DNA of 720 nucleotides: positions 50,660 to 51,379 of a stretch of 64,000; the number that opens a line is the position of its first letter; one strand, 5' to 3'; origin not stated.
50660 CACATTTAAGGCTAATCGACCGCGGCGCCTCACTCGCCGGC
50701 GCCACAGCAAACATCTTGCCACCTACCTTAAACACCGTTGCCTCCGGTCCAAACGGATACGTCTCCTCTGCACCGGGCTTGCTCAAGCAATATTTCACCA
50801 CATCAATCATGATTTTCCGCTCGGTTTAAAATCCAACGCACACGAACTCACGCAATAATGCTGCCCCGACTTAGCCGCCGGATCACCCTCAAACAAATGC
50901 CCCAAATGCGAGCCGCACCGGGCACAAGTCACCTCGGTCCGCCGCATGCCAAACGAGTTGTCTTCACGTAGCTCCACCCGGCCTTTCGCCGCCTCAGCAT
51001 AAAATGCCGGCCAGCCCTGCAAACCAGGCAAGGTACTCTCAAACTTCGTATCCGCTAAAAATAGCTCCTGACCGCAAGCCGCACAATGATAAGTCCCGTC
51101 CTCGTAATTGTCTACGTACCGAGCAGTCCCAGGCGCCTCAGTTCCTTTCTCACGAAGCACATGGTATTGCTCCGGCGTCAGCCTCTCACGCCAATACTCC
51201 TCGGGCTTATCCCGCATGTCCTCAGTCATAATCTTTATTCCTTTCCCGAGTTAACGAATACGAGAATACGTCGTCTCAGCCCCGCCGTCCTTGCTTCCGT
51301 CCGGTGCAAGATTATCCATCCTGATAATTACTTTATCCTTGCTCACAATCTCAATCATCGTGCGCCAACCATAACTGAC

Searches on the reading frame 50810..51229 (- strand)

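Call 75: search_protein_families(library=ncbifam, proteins=[window:50810-51229:-], max_evalue=0.00001)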
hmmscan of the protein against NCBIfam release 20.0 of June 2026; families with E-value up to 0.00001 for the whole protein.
window:50810-51229:- (140 aa): 4 families
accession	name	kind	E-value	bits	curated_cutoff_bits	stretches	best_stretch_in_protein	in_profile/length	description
TIGR00357.1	TIGR00357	equivalog_domain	2e-41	141.1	113.05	1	9-137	3-126/134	peptide-methionine (R)-S-oxide reductase MsrB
NF004042.0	PRK05550.1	equivalog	1.4e-35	122.9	330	1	13-139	7-126/293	bifunctional methionine sulfoxide reductase B/A protein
NF004036.0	PRK05508.1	equivalog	2.1e-28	98.6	179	1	15-137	4-119/121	methionine-R-sulfoxide reductase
NF010625.0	PRK14018.1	equivalog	2e-24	86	522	1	10-137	382-505/521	bifunctional peptide-methionine (S)-S-oxide reductase MsrA/peptide-methionine (R)-S-oxide reductase MsrB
